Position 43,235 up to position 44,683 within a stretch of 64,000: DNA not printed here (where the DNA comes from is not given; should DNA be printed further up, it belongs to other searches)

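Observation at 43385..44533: Single-pass membrane-anchored P-loop NTPase with NB-ARC-like Walker A (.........) and no effector or repeat domains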

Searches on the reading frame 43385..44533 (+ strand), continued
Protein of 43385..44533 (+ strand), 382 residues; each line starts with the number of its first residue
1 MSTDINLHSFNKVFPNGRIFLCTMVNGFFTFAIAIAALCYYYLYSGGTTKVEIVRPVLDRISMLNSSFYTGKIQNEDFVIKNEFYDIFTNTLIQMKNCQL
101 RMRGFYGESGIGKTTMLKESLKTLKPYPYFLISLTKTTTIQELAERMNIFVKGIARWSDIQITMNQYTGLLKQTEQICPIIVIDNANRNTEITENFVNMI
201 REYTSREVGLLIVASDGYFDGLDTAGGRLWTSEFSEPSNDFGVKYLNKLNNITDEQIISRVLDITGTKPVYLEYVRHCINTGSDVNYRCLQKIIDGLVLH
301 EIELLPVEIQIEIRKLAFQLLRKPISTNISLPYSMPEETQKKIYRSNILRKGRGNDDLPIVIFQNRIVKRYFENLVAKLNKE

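Call 34: predict_structure(alignment_id=A2)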
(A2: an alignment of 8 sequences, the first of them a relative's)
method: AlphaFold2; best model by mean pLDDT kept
length: 382 residues; sequences in the alignment: 8
mean_pLDDT: 75.5   pTM: 0.68
mean pLDDT of the five models: 75.5, 74.9, 72.7, 71.7, 64.3
residues with pLDDT >= 90: 57; 70-90: 221; 50-70: 58; < 50: 46
segments of 3 or more residues with pLDDT < 50: 1-18, 45-62, 69-76
pLDDT, mean of each block of 10 residues (from residue 1): 32 45 68 72 48 39 49 54 89 87 83 86 74 85 77 77 78 75 86 85 72 76 61 84 88 90 90 89 86 92 89 90 69 79 81 72 86 88 75
secondary structure, 60 per line:
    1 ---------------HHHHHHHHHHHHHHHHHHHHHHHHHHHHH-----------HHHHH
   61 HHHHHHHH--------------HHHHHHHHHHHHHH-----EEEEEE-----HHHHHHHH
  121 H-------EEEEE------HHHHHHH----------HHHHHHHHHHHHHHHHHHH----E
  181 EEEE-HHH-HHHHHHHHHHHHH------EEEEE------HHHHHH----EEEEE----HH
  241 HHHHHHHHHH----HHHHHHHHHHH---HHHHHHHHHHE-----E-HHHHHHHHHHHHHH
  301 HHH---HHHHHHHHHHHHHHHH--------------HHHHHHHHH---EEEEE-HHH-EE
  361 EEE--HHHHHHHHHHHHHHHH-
elements in order: H16-44 H56-68 H83-96 E102-107 H113-121 E129-133 H140-146 H157-175 E180-184 H190-202 E209-213 H220-225 E230-234 H239-250 H255-265 H269-278 H287-303 H307-322 H337-345 E349-353 E359-363 H366-381

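Call 38: fold_search(model_id=the predicted structure, library=pdb)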
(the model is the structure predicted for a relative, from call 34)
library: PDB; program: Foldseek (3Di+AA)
matches with E <= 10: 1592; with E <= 0.001: 249
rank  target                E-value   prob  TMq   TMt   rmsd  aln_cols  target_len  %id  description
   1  8dgf_B                6.9e-09  1.00  0.52  0.16   5.9       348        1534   14  Avs4 bound to phage PhiV-1 portal (released 2022-08-03)
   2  2a5y_C                1.6e-08  1.00  0.51  0.52   6.9       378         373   11  Structure of a CED-4/CED-9 complex (released 2005-10-11)
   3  2a5y_B                8.3e-08  1.00  0.49  0.39  14.2       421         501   12  Structure of a CED-4/CED-9 complex (released 2005-10-11)
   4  4m9s_A                8.3e-08  1.00  0.47  0.38   8.2       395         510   13  crystal structure of CED-4 bound CED-3 fragment (released 2013-10-23)
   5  7jpq_D                2.2e-07  1.00  0.33  0.32  15.2       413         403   11  ORC-O2-5: Human Origin Recognition Complex (ORC) with subunits 2,3,4,5 (released 2020-09-02)
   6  8jo0_A                2.4e-07  1.00  0.48  0.47   7.4       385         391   12  The Cryo-EM structure of a heptameric CED-4/CED-3 catalytic complex (released 2023-06-28)
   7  9h2l_A                2.4e-07  1.00  0.50  0.25  16.1       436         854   13  Cryo-EM structure of an octameric G10-resistosome from wheat (released 2025-09-24)
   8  9bcx_B                2.4e-07  1.00  0.34  0.29  15.5       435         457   11  Cryo-EM structure of the S. cerevisiae ORC-Cdc6-Mcm2-7-DNA complex with a fully closed Mcm2-Mcm5 DNA entry gate (released 2025-01-01)
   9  3lqq_A                5.6e-07  1.00  0.46  0.37  10.9       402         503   13  Structure of the CED-4 Apoptosome (released 2010-04-28)
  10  5zr1_A                1.0e-06  1.00  0.36  0.29  15.3       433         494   12  Saccharomyces Cerevisiae Origin Recognition Complex Bound to a 72-bp Origin DNA containing ACS and B1 element (released 2018-07-11)
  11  7jpo_D                1.1e-06  1.00  0.38  0.37  15.2       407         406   10  ORC-O1AAA: Human Origin Recognition Complex (ORC) with dynamic/unresolved ORC2 WH (released 2020-09-02)
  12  8jol_B                1.2e-06  1.00  0.47  0.38  12.2       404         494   12  cryo-EM structure of the CED-4/CED-3 holoenzyme (released 2023-06-28)
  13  8s0e_E                1.2e-06  1.00  0.38  0.39  15.0       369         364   14  H. sapiens OCCM bound to double stranded DNA (released 2024-10-02)
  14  7mca_A                1.2e-06  1.00  0.36  0.29  15.2       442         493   12  Structure of the S. cerevisiae origin recognition complex bound to the replication initiator Cdc6 and the ARS1 origin  (released 2021-06-02)
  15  9gm5_A                1.2e-06  1.00  0.37  0.35  14.6       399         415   11  OCCM maturation intermediate stalled with an Arginine Finger mutation in Mcm5: Conformer 1 (released 2025-03-05)
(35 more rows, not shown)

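Call 50: find_homologous_proteins(query=P0006, max_evalue=0.001)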
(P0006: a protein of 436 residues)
Query P0006 (436 aa): 2 proteins with E <= 0.001 among 4523 candidates.
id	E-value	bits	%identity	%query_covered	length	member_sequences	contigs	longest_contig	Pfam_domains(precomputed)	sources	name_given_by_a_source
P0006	2.7e-290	980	100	100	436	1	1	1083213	PF13401.13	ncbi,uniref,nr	ncbi:hypothetical protein C9374_003986 [Naegleria lovaniensis]|uniref:AAA+ ATPase domain-containing 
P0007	3.7e-134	466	64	79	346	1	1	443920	PF13401.13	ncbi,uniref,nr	ncbi:hypothetical protein C9374_009059 [Naegleria lovaniensis]|uniref:AAA+ ATPase domain-containing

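Call 51: find_encoding_contigs(protein=P0007, flank=5000, max_places=2)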
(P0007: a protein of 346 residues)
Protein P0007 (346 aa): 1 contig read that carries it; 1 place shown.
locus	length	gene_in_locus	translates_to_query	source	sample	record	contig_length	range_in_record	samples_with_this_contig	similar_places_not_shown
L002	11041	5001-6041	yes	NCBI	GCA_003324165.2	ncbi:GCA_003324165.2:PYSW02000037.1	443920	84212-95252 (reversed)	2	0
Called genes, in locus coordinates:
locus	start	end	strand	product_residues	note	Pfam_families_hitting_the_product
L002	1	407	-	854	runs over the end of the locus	PF00615:RGS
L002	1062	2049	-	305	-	-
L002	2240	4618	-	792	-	PF00009:GTP_EFTU, PF03144:GTP_EFTU_D2, PF22042:EF-G_D2, PF14492:EFG_III, PF16658:RF3_C (weak), PF03764:EFG_IV, PF00679:EFG_C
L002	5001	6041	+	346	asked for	PF13401:AAA_22 (weak)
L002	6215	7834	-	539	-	PF04083:Abhydro_lipase (faint), PF00561:Abhydrolase_1, PF12146:Hydrolase_4 (faint)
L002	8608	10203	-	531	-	PF07992:Pyr_redox_2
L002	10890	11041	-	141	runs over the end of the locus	-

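Call 55: search_solved_structures(query=A3, max_evalue=10, show_alignments=0)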
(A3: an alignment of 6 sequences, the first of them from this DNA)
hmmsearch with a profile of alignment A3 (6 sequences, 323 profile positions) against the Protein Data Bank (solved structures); distinct sequences matched with E-value up to 10: 8.
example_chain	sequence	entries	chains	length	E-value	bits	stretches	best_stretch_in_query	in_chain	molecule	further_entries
7ufi_1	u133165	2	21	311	0.012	18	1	47-70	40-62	VchTnsC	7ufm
7rzy_1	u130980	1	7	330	0.017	17.6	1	47-70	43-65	Tn6677 Vibrio cholerae transposon TnsC (VchTnsC)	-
1sgw_A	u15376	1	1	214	0.11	14.9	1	46-73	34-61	putative ABC transporter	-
6wjv_3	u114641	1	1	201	0.42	12.9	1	180-272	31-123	DNA polymerase epsilon subunit C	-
3icr_A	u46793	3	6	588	0.6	12.4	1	211-291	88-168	Coenzyme A-Disulfide Reductase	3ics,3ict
7z19_I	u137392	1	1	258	1.2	11.5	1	51-74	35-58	Putative phosphonates utilization ATP-binding protein PhnK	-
7z16_I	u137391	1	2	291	1.4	11.2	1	51-74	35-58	Putative phosphonates utilization ATP-binding protein PhnK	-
7z15_I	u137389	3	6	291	1.4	11.2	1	51-74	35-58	Putative phosphonates utilization ATP-binding protein PhnK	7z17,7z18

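Call 57: search_protein_families(library=pfam, proteins=[P0005], max_evalue=0.01)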
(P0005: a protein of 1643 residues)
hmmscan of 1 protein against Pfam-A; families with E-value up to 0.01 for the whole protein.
P0005 (1643 aa): 1 family
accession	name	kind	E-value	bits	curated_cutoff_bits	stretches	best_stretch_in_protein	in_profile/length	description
PF13401.12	AAA_22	-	4.6e-05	24.2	27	1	78-190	5-120/130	AAA domain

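Call 62: fold_search(model_id=the predicted structure, library=viral)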
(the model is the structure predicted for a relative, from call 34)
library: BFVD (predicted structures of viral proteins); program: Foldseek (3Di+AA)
matches with E <= 10: 1191; with E <= 0.001: 98
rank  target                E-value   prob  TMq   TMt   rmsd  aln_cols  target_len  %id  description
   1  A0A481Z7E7            9.9e-12  1.00  0.52  0.56  14.8       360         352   16  ATPase domain protein [Pithovirus LCPAC104]
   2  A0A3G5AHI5            1.4e-09  1.00  0.59  0.46   9.6       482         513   13  Uncharacterized protein [Sylvanvirus sp.]
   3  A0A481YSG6            1.7e-08  1.00  0.46  0.40   6.5       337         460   13  Ankyrin repeat protein [Marseillevirus LCMAC102]
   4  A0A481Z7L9            1.1e-07  1.00  0.34  0.23  21.1       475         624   12  Uncharacterized protein [Pithovirus LCPAC104]
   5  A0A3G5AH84            1.8e-07  1.00  0.40  0.32  20.3       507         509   10  Uncharacterized protein [Sylvanvirus sp.]
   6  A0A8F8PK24            6.9e-07  1.00  0.39  0.42  11.8       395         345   11  Replication factor C clamp loader [Clandestinovirus]
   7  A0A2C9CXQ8            1.1e-06  1.00  0.39  0.45  10.4       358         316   12  Sliding-clamp-loader large subunit [Yersinia phage fHe-Yen9-04]
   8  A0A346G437            1.1e-06  1.00  0.41  0.44   9.5       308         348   15  (no name in the UniProt tables at hand)
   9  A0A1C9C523            1.4e-06  1.00  0.39  0.38  17.7       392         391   14  Putative replication factor C subunit 1 [Heterosigma akashiwo virus 01]
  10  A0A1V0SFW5            1.6e-06  1.00  0.38  0.32  18.6       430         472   10  Replication factor C small subunit [Hokovirus HKV1]
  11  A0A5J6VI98            3.9e-06  1.00  0.37  0.45  13.4       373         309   13  ATPase family protein [Megaviridae environmental sample]
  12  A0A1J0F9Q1            4.4e-06  1.00  0.30  0.27  20.3       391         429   14  (no name in the UniProt tables at hand)
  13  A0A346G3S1            5.5e-06  1.00  0.41  0.35  13.0       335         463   13  (no name in the UniProt tables at hand)
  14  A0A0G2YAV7            5.9e-06  1.00  0.39  0.40  10.5       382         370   15  Replication factor c small subunit [Acanthamoeba polyphaga mimivirus Kroon]
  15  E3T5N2                6.2e-06  1.00  0.39  0.44  13.9       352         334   18  Putative replication factor C subunit [Cafeteria roenbergensis virus (strain BV-PW1)]
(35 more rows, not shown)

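Call 63: search_protein_families(library=phrogs, proteins=[window:43385-44533:+, P0004, P0006], max_evalue=0.01)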
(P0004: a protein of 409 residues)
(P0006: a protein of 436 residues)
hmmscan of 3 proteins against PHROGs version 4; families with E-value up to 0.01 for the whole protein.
window:43385-44533:+ (382 aa): 2 families
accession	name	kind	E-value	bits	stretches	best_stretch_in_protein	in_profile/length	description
phrog_296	-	integration and excision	4.3e-05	23.4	1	105-154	323-375/626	DNA transposition protein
phrog_124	-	DNA, RNA and nucleotide metabolism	0.0076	16.6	0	105-187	48-118/382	Sak4-like ssDNA annealing protein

P0004 (409 aa): 2 families
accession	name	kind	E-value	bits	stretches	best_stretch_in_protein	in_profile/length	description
phrog_168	-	DNA, RNA and nucleotide metabolism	2.9e-05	24.9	1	132-218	43-111/314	clamp loader of DNA polymerase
phrog_296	-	integration and excision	0.003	17.3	1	104-162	306-347/626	DNA transposition protein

P0006 (436 aa): 2 families
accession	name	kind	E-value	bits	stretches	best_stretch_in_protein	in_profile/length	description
phrog_168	-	DNA, RNA and nucleotide metabolism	0.00031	21.5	1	117-163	39-82/314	clamp loader of DNA polymerase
phrog_124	-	DNA, RNA and nucleotide metabolism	0.0092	16.4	0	90-158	18-74/382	Sak4-like ssDNA annealing protein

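Call 64: find_related_loci(query=A3, collection=metagenome_contigs, flank=4000)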
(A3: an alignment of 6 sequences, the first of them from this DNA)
Query A3 (325 aa) in metagenome_contigs; peptide patterns used: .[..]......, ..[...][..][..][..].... (x = any residue, [..] = any of these).
377 stretches matched a pattern, but none encodes a relative of the query by tblastn (E <= 1e-3).

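Call 65: find_related_loci(query=A3, collection=viral_contigs, flank=4000)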
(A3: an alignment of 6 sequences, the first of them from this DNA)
Query A3 (325 aa) in viral_contigs; peptide patterns used: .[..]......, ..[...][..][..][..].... (x = any residue, [..] = any of these).
33 stretches matched a pattern, but none encodes a relative of the query by tblastn (E <= 1e-3).
